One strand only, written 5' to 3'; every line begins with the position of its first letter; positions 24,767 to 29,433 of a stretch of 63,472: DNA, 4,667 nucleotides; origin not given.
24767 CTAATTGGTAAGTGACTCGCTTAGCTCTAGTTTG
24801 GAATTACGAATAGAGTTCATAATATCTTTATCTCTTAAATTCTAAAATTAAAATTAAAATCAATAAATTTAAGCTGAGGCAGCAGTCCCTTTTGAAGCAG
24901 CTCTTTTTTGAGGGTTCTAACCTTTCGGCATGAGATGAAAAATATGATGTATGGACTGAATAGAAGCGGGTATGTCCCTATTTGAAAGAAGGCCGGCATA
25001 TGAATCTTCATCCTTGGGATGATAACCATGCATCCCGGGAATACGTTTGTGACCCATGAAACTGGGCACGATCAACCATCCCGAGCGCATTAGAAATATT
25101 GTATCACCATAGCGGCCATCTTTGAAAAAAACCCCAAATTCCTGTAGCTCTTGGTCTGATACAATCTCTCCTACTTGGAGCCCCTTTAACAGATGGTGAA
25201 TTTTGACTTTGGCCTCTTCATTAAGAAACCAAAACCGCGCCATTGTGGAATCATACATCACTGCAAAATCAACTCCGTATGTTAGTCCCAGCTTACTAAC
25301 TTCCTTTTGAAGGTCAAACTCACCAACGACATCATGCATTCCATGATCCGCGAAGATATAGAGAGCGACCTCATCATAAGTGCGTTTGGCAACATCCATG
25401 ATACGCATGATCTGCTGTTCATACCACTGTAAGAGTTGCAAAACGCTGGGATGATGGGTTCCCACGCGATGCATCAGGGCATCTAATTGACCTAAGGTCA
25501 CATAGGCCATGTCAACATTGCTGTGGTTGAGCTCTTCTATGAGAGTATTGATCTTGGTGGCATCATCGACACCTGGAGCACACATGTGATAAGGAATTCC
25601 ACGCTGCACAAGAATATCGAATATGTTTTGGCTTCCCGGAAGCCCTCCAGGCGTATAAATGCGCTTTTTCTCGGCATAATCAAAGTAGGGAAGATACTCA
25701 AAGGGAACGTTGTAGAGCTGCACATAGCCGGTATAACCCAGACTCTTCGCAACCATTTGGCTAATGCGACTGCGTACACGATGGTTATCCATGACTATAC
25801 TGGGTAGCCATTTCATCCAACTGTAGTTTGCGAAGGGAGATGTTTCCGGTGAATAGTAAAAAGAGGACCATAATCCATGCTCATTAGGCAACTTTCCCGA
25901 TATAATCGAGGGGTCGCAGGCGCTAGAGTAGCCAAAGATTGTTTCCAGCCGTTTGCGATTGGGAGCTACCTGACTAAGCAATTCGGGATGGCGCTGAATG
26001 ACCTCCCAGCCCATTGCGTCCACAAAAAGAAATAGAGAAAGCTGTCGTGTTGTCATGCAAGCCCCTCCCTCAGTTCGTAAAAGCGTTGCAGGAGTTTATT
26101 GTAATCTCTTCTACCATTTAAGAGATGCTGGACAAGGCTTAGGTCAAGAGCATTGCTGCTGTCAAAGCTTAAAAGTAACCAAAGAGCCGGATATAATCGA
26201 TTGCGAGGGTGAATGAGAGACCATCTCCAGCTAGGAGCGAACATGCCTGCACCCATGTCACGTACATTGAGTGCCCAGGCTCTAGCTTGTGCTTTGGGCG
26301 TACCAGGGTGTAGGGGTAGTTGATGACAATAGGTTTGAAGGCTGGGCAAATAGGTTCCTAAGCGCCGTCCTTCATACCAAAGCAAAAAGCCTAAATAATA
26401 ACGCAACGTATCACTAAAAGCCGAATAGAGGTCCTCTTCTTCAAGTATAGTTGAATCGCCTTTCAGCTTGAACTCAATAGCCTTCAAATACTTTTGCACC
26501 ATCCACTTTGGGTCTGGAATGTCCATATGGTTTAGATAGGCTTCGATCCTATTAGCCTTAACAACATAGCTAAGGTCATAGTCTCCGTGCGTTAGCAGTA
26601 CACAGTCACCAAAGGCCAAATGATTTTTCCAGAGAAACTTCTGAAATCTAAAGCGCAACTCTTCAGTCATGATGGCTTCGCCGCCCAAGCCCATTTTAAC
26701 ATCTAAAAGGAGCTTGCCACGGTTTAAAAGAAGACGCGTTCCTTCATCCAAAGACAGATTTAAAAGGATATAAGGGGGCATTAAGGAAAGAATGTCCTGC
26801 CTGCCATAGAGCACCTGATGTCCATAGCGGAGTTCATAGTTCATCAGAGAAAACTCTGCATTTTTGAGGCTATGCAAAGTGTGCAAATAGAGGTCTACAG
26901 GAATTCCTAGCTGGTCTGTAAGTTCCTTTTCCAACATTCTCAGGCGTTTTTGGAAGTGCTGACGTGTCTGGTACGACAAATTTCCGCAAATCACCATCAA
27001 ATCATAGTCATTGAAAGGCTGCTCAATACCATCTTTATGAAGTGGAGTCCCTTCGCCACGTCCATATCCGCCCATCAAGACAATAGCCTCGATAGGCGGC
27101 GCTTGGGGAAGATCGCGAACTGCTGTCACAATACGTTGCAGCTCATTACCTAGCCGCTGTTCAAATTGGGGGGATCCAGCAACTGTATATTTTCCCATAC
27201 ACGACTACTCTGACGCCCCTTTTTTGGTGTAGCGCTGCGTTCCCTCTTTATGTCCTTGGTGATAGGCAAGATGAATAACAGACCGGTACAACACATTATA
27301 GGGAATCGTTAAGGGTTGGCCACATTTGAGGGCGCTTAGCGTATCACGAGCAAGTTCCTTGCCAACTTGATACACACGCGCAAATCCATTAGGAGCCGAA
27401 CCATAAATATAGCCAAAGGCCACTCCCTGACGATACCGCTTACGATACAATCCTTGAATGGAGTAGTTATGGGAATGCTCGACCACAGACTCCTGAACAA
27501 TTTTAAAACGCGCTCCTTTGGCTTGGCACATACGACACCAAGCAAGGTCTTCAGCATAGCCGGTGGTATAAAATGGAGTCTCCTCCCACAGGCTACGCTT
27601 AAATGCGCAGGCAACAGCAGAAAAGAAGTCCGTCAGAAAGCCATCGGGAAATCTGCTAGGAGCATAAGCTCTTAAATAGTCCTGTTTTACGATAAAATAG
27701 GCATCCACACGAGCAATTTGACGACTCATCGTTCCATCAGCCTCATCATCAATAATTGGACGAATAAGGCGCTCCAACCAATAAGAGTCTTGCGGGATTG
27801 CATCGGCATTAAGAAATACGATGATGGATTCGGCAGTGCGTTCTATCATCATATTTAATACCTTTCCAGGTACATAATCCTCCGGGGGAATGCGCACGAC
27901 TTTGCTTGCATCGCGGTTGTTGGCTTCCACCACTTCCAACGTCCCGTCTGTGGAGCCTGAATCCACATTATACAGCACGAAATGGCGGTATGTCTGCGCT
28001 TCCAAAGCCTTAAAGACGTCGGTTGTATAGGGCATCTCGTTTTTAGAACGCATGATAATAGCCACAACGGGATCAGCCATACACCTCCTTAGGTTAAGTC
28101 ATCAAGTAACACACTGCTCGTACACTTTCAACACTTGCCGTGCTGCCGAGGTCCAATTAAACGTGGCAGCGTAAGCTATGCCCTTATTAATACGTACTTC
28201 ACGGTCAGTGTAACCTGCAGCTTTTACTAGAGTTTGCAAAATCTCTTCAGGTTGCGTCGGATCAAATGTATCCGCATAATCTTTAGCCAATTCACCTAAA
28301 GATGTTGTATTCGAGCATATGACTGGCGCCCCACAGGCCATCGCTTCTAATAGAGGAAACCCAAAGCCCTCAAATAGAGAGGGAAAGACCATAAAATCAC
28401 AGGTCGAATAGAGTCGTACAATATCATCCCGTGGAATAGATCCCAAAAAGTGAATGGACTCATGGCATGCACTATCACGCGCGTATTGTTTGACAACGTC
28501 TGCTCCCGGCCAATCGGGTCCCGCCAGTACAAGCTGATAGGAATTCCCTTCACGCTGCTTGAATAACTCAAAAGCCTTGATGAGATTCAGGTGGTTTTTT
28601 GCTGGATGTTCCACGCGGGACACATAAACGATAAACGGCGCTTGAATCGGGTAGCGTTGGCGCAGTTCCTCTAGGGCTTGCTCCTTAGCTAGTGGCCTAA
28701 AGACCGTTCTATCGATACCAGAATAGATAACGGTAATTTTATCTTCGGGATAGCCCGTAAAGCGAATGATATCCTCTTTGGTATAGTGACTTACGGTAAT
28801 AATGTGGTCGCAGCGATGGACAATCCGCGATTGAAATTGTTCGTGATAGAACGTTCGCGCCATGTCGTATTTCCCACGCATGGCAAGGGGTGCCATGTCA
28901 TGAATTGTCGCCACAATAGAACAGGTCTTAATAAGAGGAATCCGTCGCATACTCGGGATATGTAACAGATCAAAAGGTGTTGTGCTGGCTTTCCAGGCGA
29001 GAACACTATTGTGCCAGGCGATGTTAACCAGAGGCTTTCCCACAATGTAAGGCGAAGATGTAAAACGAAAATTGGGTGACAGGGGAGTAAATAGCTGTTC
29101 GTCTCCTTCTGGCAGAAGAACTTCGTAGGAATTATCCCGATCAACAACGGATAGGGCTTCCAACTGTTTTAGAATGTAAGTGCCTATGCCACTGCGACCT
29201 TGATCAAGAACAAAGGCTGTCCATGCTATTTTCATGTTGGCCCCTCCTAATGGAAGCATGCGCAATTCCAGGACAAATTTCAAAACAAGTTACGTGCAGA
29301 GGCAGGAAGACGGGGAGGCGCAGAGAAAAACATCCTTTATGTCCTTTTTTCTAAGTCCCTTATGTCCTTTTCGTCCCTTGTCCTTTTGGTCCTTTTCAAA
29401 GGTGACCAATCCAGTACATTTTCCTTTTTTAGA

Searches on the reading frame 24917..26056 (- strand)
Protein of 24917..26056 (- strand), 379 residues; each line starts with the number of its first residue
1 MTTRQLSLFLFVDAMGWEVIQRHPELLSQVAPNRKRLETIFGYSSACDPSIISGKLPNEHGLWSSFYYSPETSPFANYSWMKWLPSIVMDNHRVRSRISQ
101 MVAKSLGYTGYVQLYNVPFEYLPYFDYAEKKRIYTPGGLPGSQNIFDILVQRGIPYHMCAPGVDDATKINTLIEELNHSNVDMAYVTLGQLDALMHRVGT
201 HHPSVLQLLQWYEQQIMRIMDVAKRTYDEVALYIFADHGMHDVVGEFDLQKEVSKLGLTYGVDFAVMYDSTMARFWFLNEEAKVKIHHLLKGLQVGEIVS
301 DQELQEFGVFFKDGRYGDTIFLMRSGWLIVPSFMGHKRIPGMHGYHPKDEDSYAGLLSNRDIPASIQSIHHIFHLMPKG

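Call 6: search_protein_families(library=pfam, proteins=[window:24917-26056:-], max_evalue=0.001)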
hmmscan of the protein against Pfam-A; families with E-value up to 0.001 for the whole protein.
window:24917-26056:- (379 aa): 1 family
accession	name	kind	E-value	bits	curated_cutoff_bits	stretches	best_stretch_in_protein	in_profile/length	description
PF01663.27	Phosphodiest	-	1.8e-14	54.5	23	1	44-345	44-341/342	Type I phosphodiesterase / nucleotide pyrophosphatase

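Call 27: search_protein_families(library=ncbifam, proteins=[window:24917-26056:-], max_evalue=0.01)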
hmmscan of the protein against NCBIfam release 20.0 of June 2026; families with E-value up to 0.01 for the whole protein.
window:24917-26056:- (379 aa): 0 families

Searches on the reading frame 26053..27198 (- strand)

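Call 6: search_protein_families(library=pfam, proteins=[window:26053-27198:-], max_evalue=0.001)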
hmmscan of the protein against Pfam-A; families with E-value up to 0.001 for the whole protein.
window:26053-27198:- (381 aa): 0 families

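Call 27: search_protein_families(library=ncbifam, proteins=[window:26053-27198:-], max_evalue=0.01)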
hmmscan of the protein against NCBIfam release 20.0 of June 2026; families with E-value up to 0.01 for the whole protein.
window:26053-27198:- (381 aa): 0 families

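Call 80: search_protein_families(library=pfam, proteins=[window:26053-27198:-], max_evalue=0.01)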
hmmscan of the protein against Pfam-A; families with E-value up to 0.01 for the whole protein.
window:26053-27198:- (381 aa): 1 family
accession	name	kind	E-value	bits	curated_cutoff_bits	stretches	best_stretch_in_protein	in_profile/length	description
PF01909.29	NTP_transf_2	-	0.0069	17.2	21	0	22-107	3-73/93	Nucleotidyltransferase domain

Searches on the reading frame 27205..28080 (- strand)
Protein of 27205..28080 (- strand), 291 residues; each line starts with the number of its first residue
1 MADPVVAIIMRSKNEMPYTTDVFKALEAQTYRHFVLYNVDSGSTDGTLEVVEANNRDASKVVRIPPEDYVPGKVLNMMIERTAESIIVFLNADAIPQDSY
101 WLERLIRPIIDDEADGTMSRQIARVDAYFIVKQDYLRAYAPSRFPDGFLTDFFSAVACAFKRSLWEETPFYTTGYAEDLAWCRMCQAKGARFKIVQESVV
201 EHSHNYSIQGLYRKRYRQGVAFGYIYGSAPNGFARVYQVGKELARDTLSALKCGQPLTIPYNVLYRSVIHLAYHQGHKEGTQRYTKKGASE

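Call 27: search_protein_families(library=ncbifam, proteins=[window:27205-28080:-], max_evalue=0.01)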
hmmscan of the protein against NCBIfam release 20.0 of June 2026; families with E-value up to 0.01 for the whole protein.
window:27205-28080:- (291 aa): 7 families
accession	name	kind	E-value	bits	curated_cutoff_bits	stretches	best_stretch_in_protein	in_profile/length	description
TIGR04283.1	glyco_like_mftF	equivalog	1.4e-07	31.3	182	1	7-237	2-221/221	TIGR04283 family arsenosugar biosynthesis glycosyltransferase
TIGR03965.1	mycofact_glyco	equivalog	1.6e-05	24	280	1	5-218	75-296/467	mycofactocin biosynthesis glycosyltransferase MftF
NF047683.1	TeichurnBiosyTuaG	equivalog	4.1e-05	23.4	400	1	3-95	5-98/252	teichuronic acid biosynthesis protein TuaG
TIGR03937.1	PgaC_IcaA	equivalog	5.9e-05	22.2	422.3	1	4-98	45-140/407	poly-beta-1,6-N-acetyl-D-glucosamine synthase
NF010496.0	PRK13915.1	equivalog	7.3e-05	22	262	1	6-113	33-146/307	glucosyl-3-phosphoglycerate synthase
NF041875.1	EPS_EpsD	equivalog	0.0029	17.1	370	1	7-99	2-95/325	exopolysaccharide biosynthesis glycosyltransferase EpsD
NF045692.1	OglycostaseCruG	equivalog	0.0087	15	600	0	6-60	43-97/386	2'-O-glycosyltransferase CruG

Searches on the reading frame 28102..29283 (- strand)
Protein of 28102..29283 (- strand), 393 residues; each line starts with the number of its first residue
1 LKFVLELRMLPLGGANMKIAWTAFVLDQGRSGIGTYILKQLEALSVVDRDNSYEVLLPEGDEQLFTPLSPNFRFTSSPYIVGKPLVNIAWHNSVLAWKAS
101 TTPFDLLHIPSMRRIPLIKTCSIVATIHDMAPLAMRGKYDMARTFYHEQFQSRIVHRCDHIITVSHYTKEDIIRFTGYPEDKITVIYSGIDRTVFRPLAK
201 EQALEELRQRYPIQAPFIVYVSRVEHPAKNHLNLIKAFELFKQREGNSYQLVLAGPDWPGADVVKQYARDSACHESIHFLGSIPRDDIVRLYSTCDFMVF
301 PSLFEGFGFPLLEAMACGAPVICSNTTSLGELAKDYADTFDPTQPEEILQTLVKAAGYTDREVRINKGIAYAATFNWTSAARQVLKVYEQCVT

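Call 27: search_protein_families(library=ncbifam, proteins=[window:28102-29283:-], max_evalue=0.01)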
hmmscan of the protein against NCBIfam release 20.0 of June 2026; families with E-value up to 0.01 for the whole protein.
window:28102-29283:- (393 aa): 38 families (the best 25 are shown)
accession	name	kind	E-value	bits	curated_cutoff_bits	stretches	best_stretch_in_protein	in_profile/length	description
TIGR04047.1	MSMEG_0565_glyc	hypoth_equivalog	2.6e-30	105.8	259.85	1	145-389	126-372/373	MSMEG_0565 family glycosyltransferase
TIGR03449.1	mycothiol_MshA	equivalog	3.7e-25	88.7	462.5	1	113-391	124-403/406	D-inositol-3-phosphate glycosyltransferase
TIGR02149.1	glgA_Coryne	subfamily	6.1e-25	88.2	302.4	1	123-391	109-390/391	glycogen synthase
TIGR04157.1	glyco_rSAM_CFB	subfamily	3e-23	82.5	400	1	152-336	164-342/406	TIGR04157 family glycosyltransferase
TIGR03999.1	thiol_BshA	equivalog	4.8e-22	78.4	273.7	1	155-340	142-318/375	N-acetyl-alpha-D-glucosaminyl L-malate synthase BshA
TIGR03088.1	stp2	hypoth_equivalog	2.1e-19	69.8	409.05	1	159-390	138-372/374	TIGR03088 family PEP-CTERM/XrtA system glycosyltransferase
NF038295.1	EPS_HpsP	equivalog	2e-18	66.6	550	1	93-391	81-387/388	hormogonium polysaccharide biosynthesis glycosyltransferase HpsP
TIGR04063.1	stp3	hypoth_equivalog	6.8e-17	61.4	442.05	1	142-391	142-395/397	TIGR04063 family PEP-CTERM/XrtA system glycosyltransferase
NF041876.1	EPS_EpsE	equivalog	2.1e-16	60.1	400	1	177-366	182-369/389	exopolysaccharide biosynthesis GT4 family glycosyltransferase EpsE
NF041010.1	glycosy_Agl16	equivalog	1.3e-15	57.1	575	1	148-390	124-350/352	glycosylation protein Agl16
NF053787.1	GlcN_PG_synth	equivalog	8.5e-15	54.4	480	1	132-391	118-359/361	N-acetylglucosaminyl phosphatidylglycerol synthase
NF050063.1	ProtGlycPglJ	equivalog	5.9e-14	52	500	1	144-328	131-299/363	N-acetylgalactosamine-N,N'-diacetylbacillosaminyl-diphospho-undecaprenol 4-alpha-N-acetylgalactosaminyltransferase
NF047684.1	TeichurnBiosyTuaC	equivalog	8.3e-13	48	550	1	152-389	159-387/391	teichuronic acid biosynthesis protein TuaC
NF046085.1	XrtY_assoc_Gly1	equivalog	4.1e-12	45.7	400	1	134-391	138-384/387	XrtY-associated glycosyltransferase XYAG1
NF053513.1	Gtran_IagA_BgsA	equivalog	6.6e-12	45.1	460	1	150-391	98-331/333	LTA glycolipid anchor biosynthesis glycosyltransferase, IagA/BgsA family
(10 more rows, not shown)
